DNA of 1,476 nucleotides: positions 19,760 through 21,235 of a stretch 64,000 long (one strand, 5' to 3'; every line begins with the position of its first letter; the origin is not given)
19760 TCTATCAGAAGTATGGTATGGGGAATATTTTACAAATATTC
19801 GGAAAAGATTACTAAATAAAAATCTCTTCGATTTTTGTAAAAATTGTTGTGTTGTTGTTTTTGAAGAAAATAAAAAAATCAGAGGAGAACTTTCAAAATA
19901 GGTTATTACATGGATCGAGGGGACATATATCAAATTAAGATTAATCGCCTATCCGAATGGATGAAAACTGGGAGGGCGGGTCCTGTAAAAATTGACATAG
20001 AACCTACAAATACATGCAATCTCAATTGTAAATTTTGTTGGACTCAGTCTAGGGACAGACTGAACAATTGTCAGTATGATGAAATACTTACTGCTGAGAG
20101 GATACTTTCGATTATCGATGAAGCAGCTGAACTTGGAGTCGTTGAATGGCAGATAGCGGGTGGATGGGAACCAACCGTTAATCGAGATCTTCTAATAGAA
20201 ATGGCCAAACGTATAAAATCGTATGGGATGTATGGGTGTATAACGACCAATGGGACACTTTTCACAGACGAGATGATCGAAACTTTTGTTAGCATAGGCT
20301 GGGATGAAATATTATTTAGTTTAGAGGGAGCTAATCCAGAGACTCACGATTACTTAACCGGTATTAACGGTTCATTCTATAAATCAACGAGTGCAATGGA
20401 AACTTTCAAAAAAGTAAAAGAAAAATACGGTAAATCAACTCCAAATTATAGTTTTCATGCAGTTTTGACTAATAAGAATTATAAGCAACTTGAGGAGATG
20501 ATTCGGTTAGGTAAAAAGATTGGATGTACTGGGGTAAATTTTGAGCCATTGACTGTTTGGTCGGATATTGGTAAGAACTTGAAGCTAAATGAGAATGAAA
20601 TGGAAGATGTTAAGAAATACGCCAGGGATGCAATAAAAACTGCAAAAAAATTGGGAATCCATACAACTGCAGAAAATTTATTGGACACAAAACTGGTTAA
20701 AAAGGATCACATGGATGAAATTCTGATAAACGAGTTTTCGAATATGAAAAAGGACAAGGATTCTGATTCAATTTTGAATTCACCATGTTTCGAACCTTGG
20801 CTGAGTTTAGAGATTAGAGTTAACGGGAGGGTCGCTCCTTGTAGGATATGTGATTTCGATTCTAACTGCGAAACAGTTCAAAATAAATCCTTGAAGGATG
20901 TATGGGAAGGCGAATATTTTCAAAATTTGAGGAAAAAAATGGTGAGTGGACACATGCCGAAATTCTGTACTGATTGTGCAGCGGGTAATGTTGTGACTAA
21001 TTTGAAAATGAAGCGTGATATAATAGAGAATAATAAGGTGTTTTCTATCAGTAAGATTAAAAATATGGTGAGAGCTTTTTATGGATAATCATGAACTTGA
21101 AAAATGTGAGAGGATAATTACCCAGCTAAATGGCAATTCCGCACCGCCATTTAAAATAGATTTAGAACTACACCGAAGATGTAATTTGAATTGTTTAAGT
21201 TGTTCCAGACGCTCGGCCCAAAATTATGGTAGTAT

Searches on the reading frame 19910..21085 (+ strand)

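Call 30: search_protein_families(library=ncbifam, proteins=[window:19910-21085:+], max_evalue=1e-10)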
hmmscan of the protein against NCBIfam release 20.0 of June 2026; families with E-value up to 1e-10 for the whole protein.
window:19910-21085:+ (392 aa): 31 families (the best 25 are shown)
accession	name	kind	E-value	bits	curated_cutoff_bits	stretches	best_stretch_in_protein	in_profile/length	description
TIGR04317.1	W_rSAM_matur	equivalog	1.5e-31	109.8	380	1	27-360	5-317/349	tungsten cofactor oxidoreductase radical SAM maturase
TIGR04545.1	rSAM_ahbD_hemeb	equivalog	4.3e-24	85.6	500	1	30-358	4-310/339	heme b synthase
TIGR02109.1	PQQ_syn_pqqE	equivalog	2e-22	79.6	381.35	1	25-210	6-178/358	pyrroloquinoline quinone biosynthesis protein PqqE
TIGR04051.1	rSAM_NirJ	equivalog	4.3e-21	75.3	515.45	1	34-208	10-170/354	heme d1 biosynthesis radical SAM protein NirJ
TIGR04054.1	rSAM_NirJ1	equivalog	8.9e-21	73.9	650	1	23-289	34-280/387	putative heme d1 biosynthesis radical SAM protein NirJ1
TIGR04251.1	SCM_rSAM_ScmF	equivalog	8.7e-20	71.4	400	1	33-224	11-191/353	SynChlorMet cassette radical SAM/SPASM protein ScmF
TIGR03962.1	mycofact_rSAM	equivalog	2.8e-19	69.5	265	1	17-207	3-179/339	mycofactocin radical SAM maturase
TIGR04311.1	rSAM_Geo_metal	subfamily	3.4e-19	69.2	400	1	25-286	2-258/423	radical SAM/SPASM family putative metalloenzyme maturase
NF050035.1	rSAM_WgK_link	exception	3.8e-19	68.9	650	1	22-205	5-175/367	radical SAM/SPASM peptide maturase WgkB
TIGR02668.1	moaA_archaeal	equivalog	8.7e-19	67.6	325.25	1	30-203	14-175/303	GTP 3',8-cyclase MoaA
TIGR04303.1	GeoRSP_rSAM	equivalog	9.9e-19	68.1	400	1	25-360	4-306/325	GeoRSP system radical SAM/SPASM protein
TIGR04250.1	SCM_rSAM_ScmE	equivalog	1.2e-18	67.2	400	1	25-358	2-319/358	SynChlorMet cassette radical SAM/SPASM protein ScmE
TIGR04347.1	pseudo_SAM_Halo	equivalog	2e-18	66.8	525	1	31-378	43-377/390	TIGR04347 family pseudo-SAM/SPASM protein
NF045574.1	sacti_mat_StsB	exception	3.9e-18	65.5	625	1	33-199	103-254/466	StsB family radical SAM/SPASM domain sactipeptide maturase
NF001199.0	PRK00164.2-1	equivalog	1.4e-17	63.8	231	1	30-203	16-177/308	GTP 3',8-cyclase MoaA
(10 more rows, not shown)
